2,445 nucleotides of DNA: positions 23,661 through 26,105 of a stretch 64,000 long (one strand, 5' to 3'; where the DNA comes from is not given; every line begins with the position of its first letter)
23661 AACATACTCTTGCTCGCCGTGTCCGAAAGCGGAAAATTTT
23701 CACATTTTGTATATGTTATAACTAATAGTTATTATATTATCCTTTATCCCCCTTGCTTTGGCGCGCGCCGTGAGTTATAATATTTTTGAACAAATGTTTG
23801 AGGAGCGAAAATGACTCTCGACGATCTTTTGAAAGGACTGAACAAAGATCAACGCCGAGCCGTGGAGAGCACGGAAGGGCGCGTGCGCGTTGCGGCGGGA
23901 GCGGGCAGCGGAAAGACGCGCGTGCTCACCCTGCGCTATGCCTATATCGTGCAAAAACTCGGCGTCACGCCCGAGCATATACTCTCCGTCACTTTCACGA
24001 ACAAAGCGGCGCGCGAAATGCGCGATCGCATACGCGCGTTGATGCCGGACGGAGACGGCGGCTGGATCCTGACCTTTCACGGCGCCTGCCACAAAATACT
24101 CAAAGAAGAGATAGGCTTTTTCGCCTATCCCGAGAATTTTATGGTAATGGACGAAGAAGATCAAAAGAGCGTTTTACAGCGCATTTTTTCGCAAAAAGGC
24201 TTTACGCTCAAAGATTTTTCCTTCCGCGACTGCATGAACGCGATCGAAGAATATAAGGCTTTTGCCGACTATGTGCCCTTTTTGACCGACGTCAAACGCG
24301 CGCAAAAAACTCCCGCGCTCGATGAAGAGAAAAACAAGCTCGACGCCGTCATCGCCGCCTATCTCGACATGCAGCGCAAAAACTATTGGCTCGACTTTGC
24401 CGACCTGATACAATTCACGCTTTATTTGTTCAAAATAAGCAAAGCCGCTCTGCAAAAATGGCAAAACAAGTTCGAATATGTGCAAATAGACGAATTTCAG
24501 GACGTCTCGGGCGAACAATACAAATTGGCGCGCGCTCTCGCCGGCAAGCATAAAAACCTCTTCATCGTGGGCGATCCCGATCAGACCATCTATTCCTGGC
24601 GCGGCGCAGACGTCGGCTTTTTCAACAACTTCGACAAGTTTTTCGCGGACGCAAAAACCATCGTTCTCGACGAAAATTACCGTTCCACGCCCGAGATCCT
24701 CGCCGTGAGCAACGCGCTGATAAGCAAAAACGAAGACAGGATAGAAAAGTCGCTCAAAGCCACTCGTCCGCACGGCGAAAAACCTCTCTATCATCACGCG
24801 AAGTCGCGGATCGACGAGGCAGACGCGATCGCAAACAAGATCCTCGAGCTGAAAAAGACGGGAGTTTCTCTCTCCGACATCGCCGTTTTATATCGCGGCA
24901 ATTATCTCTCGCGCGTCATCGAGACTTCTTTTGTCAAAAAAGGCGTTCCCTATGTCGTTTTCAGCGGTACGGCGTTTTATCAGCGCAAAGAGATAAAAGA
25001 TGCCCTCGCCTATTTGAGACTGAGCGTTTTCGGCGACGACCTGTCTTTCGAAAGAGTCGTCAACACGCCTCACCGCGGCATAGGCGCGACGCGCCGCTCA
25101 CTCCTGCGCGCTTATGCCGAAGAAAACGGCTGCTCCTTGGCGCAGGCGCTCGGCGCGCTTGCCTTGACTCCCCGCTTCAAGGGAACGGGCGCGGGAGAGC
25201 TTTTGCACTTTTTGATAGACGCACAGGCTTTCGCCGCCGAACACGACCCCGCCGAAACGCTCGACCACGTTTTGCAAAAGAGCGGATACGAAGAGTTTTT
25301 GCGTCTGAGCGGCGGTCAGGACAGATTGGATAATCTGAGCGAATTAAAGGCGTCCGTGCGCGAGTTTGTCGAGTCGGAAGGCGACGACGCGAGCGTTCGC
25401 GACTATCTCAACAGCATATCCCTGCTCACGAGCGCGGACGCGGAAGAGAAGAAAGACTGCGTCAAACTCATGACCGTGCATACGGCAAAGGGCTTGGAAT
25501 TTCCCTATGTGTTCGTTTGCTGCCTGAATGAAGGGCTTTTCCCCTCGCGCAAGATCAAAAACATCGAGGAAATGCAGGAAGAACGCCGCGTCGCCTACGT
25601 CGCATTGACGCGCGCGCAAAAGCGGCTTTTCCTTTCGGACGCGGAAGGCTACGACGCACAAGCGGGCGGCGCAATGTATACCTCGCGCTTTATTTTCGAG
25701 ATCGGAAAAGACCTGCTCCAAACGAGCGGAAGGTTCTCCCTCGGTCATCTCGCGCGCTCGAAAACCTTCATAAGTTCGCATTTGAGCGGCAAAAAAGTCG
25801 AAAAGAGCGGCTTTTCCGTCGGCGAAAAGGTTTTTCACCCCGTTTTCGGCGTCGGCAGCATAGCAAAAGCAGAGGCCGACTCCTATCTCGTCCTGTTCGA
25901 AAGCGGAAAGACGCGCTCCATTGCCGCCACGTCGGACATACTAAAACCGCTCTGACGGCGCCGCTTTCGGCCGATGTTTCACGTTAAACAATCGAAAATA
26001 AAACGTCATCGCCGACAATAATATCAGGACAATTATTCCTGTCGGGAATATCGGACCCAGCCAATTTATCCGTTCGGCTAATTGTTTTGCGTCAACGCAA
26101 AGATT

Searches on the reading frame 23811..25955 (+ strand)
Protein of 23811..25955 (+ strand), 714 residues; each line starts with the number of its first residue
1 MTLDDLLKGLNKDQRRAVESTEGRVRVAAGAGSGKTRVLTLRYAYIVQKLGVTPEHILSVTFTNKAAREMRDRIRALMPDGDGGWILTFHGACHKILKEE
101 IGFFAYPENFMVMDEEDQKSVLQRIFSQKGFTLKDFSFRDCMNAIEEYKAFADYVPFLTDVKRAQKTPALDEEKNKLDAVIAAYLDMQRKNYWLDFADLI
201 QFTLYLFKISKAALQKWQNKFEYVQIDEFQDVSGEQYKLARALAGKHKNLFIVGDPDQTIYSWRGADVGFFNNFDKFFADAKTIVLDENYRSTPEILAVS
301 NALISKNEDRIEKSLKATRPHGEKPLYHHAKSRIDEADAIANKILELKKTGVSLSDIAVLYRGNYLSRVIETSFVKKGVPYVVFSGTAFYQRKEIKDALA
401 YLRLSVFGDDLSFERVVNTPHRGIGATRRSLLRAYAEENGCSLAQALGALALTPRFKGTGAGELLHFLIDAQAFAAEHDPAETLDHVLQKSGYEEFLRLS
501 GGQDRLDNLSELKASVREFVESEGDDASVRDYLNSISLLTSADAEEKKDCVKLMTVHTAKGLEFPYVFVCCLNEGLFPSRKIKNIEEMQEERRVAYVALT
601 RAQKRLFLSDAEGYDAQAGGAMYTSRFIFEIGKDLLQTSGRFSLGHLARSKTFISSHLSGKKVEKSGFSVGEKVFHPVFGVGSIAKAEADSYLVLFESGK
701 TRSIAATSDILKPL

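Call 9: find_related_loci(query=window:23811-25952:+, collection=genome_contigs, flank=10000)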
Query window:23811-25952:+ (714 aa) in genome_contigs; peptide patterns used: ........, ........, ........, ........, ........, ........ (x = any residue, [..] = any of these).
600 stretches matched a pattern (row limit reached: there are more); 595 encode a relative of the query (tblastn E <= 1e-3); the best 80 are kept; 80 distinct loci.
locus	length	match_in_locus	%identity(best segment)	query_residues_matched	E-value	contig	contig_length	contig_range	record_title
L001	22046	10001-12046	39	7-684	3e-127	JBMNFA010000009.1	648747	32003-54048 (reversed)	MAG: Bacillota bacterium isolate SBF912LR0HQ0179 contig_672, whole genome shotgun sequence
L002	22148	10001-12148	35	5-695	1e-124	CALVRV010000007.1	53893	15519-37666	MAG: uncultured Bacilli bacterium isolate BRZ_RH__bin66 genome assembly, contig: BRZ_RH__NODE_345_length_53893_cov_12.59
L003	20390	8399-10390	38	7-685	1e-123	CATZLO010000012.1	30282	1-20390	MAG TPA_asm: uncultured Bacilli bacterium isolate ERR9578272_bin.30_MetaWRAP_v1.3_MAG genome assembly, contig: ERZ185339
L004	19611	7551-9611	36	10-700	1e-123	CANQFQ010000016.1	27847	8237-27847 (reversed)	MAG: uncultured Bacilli bacterium isolate Lapin-005__bin75 genome assembly, contig: Lapin-005__NODE_2202_length_27847_co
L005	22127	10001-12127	36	3-684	9e-124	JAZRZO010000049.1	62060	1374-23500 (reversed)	MAG: Lachnospiraceae bacterium isolate T1900044948_TA20190001.MAGScoT_cleanbin_000008 SGB_3504_k141_442090, whole genome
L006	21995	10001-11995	39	6-663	3e-123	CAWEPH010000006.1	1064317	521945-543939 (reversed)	MAG: uncultured Actinomycetes bacterium isolate MFD02242.bin.2.262 genome assembly, contig: contig_2867, whole genome sh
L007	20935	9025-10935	39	6-636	1e-122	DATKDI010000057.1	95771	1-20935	MAG TPA_asm: Actinomycetota bacterium isolate SMAG_U14468 k141_948211, whole genome shotgun sequence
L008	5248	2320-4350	38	1-690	3e-123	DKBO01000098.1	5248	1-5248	MAG TPA_asm: Nitrospiraceae bacterium UBA6898 UBA6898_contig_60037, whole genome shotgun sequence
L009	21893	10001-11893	38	10-637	5e-122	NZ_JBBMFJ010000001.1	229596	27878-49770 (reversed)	Ventrimonas faecis strain CLA-AP-H27 CLA-AP-H27_contig_1_length_229596, whole genome shotgun sequence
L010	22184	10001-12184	35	2-714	2e-121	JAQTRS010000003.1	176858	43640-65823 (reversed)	MAG: Candidatus Moraniibacteriota bacterium isolate STB_169 NODE_188_length_176858_cov_5.532233_Sandtown_B, whole genome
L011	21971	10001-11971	39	10-657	2e-121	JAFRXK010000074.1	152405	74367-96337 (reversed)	MAG: Lachnospiraceae bacterium isolate RGIG2885 Goat_Omasum.Co__c2020976, whole genome shotgun sequence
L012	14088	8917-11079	36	3-688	9e-121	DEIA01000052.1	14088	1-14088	MAG TPA_asm: Flammeovirgaceae bacterium UBA2786 UBA2786_contig_5130, whole genome shotgun sequence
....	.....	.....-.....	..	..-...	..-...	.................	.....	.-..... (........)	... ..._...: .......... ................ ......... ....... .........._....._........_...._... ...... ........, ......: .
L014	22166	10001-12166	36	1-712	1e-120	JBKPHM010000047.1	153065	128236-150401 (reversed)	MAG: Actinomycetota bacterium isolate HAY_GB_MAG_00010 HAY_GB_000000365764, whole genome shotgun sequence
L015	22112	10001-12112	36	6-707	2e-120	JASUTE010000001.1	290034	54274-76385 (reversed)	MAG: Candidatus Cloacimonadota bacterium isolate DJKA99_ANT-F21_bin.36 scaffold_2, whole genome shotgun sequence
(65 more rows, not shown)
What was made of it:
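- Tried and rejected: Relatives: the genome_contigs scan with the helicase gave nothing closer than 40% identity (call 9).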

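Call 13: find_encoding_contigs(protein=window:23811-25955:+, flank=10000, max_places=10)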
Protein window:23811-25955:+ (714 aa): 2 contigs read that carry it; 1 place shown.
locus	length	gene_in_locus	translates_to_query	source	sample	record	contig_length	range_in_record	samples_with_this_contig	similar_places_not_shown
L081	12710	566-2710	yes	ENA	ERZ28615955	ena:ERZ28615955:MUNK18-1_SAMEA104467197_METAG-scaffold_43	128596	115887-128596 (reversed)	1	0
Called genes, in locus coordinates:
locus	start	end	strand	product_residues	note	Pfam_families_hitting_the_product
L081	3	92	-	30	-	?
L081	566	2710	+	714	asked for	PF00580:UvrD-helicase, PF13245:AAA_19, PF13604:AAA_30 (faint), PF01443:Viral_helicase1 (faint), PF13087:AAA_12 (faint), PF13361:UvrD_C, PF13538:UvrD_C_2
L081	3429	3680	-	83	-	-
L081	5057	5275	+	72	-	-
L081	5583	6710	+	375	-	-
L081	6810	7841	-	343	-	-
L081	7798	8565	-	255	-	PF01661:Macro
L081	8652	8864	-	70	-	-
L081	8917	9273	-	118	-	PF07883:Cupin_2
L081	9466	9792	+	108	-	PF01638:HxlR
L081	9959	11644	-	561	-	PF00089:Trypsin, PF13365:Trypsin_2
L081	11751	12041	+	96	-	-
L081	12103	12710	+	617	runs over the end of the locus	PF01134:GIDA, PF07992:Pyr_redox_2, PF13738:Pyr_redox_3 (faint), PF21680:GIDA_C_1st, PF13932:SAM_GIDA_C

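Call 22: find_homologous_proteins(query=window:23811-25952:+, max_evalue=1e-100)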
Query window:23811-25952:+ (714 aa): 6402 proteins with E <= 1e-100 among 8000 candidates; the best 120 are listed.
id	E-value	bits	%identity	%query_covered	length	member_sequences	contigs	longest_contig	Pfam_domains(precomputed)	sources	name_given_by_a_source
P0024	0.0e+0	1561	98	100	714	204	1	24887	PF13538.13,PF13087.13,PF01443.25,PF13604.13,PF13361.13,PF13245.13,PF00580.28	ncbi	-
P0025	0.0e+0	1098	69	100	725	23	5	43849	PF13538.13,PF01443.25,PF13604.13,PF13361.13,PF13245.13,PF00580.28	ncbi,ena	-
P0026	0.0e+0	1089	68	100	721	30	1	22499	PF13538.13,PF13087.13,PF01443.25,PF13604.13,PF13361.13,PF13245.13,PF00580.28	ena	-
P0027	0.0e+0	1047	65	100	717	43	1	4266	PF13538.13,PF13087.13,PF01443.25,PF13604.13,PF13361.13,PF13245.13,PF00580.28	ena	-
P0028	0.0e+0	1013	64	100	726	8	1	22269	PF13538.13,PF01443.25,PF13604.13,PF13361.13,PF13245.13,PF00580.28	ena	-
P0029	0.0e+0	1011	64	99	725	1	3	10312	PF13538.13,PF01443.25,PF13604.13,PF13361.13,PF13245.13,PF00580.28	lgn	-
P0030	0.0e+0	1011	64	99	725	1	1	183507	PF13538.13,PF01443.25,PF13604.13,PF13361.13,PF13245.13,PF00580.28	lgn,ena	-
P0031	0.0e+0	1010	64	99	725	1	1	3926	PF13538.13,PF01443.25,PF13604.13,PF13361.13,PF13245.13,PF00580.28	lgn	-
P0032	1.4e-298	1010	64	99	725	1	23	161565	PF13538.13,PF01443.25,PF13604.13,PF13361.13,PF13245.13,PF00580.28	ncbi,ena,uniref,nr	ncbi:MAG TPA: UvrD-helicase domain-containing protein [Candidatus Borkfalkia avistercoris]|uniref:DN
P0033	2.3e-298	1009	64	99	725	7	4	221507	PF13538.13,PF01443.25,PF13604.13,PF13361.13,PF13245.13,PF00580.28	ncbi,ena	-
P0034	2.3e-298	1009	64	100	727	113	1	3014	PF13538.13,PF01443.25,PF13604.13,PF13361.13,PF13245.13,PF00580.28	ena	-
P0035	3.4e-298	1009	64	99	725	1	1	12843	PF13538.13,PF01443.25,PF13604.13,PF13361.13,PF13245.13,PF00580.28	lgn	-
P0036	6.2e-298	1008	64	99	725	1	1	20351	PF13538.13,PF01443.25,PF13604.13,PF13361.13,PF13245.13,PF00580.28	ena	-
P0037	6.3e-298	1008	64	99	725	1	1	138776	PF13538.13,PF01443.25,PF13604.13,PF13361.13,PF13245.13,PF00580.28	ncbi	-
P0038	9.7e-298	1007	64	99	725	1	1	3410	PF13538.13,PF01443.25,PF13604.13,PF13361.13,PF13245.13,PF00580.28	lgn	-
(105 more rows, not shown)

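Call 24: find_encoding_contigs(protein=P0025, flank=10000, max_places=2)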
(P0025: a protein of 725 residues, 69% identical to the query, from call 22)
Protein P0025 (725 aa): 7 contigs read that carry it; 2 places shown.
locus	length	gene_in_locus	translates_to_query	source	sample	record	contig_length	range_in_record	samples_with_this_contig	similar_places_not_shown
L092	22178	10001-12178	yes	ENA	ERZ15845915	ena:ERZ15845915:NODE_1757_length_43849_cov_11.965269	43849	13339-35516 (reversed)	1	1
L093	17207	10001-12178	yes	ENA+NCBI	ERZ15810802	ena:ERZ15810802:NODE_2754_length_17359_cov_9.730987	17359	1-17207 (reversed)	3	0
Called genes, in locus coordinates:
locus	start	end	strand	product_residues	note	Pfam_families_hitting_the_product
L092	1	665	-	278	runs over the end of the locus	PF00005:ABC_tran, PF02463:SMC_N, PF13304:AAA_21 (faint)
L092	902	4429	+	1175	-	PF01855:POR_N, PF17147:PFOR_II, PF01558:POR, PF10371:EKR, PF12838:Fer4_7, PF13484:Fer4_16 (weak), PF22338:Pyruv_OxRed_insertion, PF02775:TPP_enzyme_C, +1 more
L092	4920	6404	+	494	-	PF02367:TsaE (faint), PF00005:ABC_tran, PF02463:SMC_N (faint), PF13555:AAA_29 (faint), PF13191:AAA_16 (faint), PF13304:AAA_21 (faint), PF13401:AAA_22 (faint), PF00005:ABC_tran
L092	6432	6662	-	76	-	PF12844:HTH_19 (weak), PF13443:HTH_26 (weak), PF01381:HTH_3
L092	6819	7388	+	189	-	PF06161:DUF975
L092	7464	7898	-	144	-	PF18143:HAD_SAK_2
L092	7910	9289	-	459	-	PF18491:SRA (weak)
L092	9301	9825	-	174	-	-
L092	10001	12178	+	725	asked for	PF00580:UvrD-helicase, PF13245:AAA_19, PF13604:AAA_30 (faint), PF01443:Viral_helicase1 (faint), PF13361:UvrD_C, PF13538:UvrD_C_2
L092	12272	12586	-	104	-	-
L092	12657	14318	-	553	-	PF00682:HMGL-like, PF22615:IPMS_D2, PF08502:LeuA_dimer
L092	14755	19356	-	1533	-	-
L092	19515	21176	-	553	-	PF00474:SSF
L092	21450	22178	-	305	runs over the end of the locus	-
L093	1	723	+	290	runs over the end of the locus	?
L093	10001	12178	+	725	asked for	PF00580:UvrD-helicase, PF13245:AAA_19, PF13604:AAA_30 (faint), PF01443:Viral_helicase1 (faint), PF13361:UvrD_C, PF13538:UvrD_C_2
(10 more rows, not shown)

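Call 25: find_encoding_contigs(protein=P0026, flank=10000, max_places=2)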
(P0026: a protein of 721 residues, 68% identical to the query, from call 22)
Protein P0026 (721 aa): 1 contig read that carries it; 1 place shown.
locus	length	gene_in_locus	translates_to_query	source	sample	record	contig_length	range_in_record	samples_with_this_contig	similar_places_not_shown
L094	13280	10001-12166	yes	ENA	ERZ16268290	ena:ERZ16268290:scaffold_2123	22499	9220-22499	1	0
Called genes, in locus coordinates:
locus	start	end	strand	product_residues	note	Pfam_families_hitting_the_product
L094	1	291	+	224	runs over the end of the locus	PF00072:Response_reg, PF00486:Trans_reg_C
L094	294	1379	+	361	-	PF00672:HAMP, PF00512:HisKA, PF02518:HATPase_c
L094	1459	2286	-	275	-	PF09997:DUF2238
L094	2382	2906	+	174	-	PF04073:tRNA_edit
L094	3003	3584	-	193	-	PF09997:DUF2238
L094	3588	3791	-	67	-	-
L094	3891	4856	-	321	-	PF08279:HTH_11, PF13412:HTH_24 (weak), PF03099:BPL_LplA_LipB, PF02237:BPL_C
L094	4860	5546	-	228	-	PF04002:RadC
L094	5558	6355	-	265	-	PF13083:KH_KhpA-B, PF01424:R3H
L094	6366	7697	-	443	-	PF02096:60KD_IMP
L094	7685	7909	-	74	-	PF01809:YidD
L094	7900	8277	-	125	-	PF00825:Ribonuclease_P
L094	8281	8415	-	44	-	PF00468:Ribosomal_L34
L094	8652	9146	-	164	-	PF02870:Methyltransf_1N, PF01035:DNA_binding_1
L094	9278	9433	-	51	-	-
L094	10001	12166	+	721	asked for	PF00580:UvrD-helicase, PF13245:AAA_19, PF13604:AAA_30 (faint), PF01443:Viral_helicase1 (faint), PF13087:AAA_12 (faint), PF13361:UvrD_C, PF13538:UvrD_C_2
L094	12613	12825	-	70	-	-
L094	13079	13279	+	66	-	?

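Call 26: find_encoding_contigs(protein=P0032, flank=10000, max_places=2)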
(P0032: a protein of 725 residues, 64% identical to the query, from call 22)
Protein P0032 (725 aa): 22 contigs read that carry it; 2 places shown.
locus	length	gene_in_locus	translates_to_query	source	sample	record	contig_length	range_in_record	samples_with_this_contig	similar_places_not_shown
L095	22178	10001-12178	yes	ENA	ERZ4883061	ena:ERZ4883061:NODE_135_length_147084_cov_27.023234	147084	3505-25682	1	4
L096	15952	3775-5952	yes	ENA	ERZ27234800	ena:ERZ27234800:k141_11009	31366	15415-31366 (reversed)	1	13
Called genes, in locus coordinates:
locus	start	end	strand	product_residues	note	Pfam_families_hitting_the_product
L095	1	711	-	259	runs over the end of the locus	PF01936:NYN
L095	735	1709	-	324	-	-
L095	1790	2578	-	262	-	PF01416:PseudoU_synth_1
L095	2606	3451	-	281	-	PF02361:CbiQ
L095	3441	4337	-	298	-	PF00005:ABC_tran, PF13304:AAA_21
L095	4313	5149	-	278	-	PF00005:ABC_tran, PF02463:SMC_N, PF13304:AAA_21 (faint)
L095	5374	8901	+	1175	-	PF01855:POR_N, PF17147:PFOR_II, PF01558:POR, PF10371:EKR, PF12838:Fer4_7, PF13484:Fer4_16 (weak), PF22338:Pyruv_OxRed_insertion, PF02775:TPP_enzyme_C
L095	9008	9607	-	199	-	PF09347:DUF1989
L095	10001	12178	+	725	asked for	PF00580:UvrD-helicase, PF13245:AAA_19, PF13604:AAA_30 (faint), PF01443:Viral_helicase1 (faint), PF13361:UvrD_C, PF13538:UvrD_C_2 (weak)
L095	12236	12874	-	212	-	PF13460:NAD_binding_10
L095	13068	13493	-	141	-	PF02082:Rrf2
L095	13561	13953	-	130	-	PF00293:NUDIX, PF14815:NUDIX_4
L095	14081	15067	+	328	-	PF12833:HTH_18, PF00165:HTH_AraC (weak)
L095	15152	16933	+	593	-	PF00664:ABC_membrane, PF00005:ABC_tran, PF02463:SMC_N (weak)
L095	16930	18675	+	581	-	PF00664:ABC_membrane, PF00005:ABC_tran, PF02463:SMC_N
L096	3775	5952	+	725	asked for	PF00580:UvrD-helicase, PF13245:AAA_19, PF13604:AAA_30 (faint), PF01443:Viral_helicase1 (faint), PF13361:UvrD_C, PF13538:UvrD_C_2 (weak)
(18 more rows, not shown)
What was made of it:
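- Tried and rejected: Borkfalkia avistercoris P0032) are in other contexts with normal gene density (calls 24, 26).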
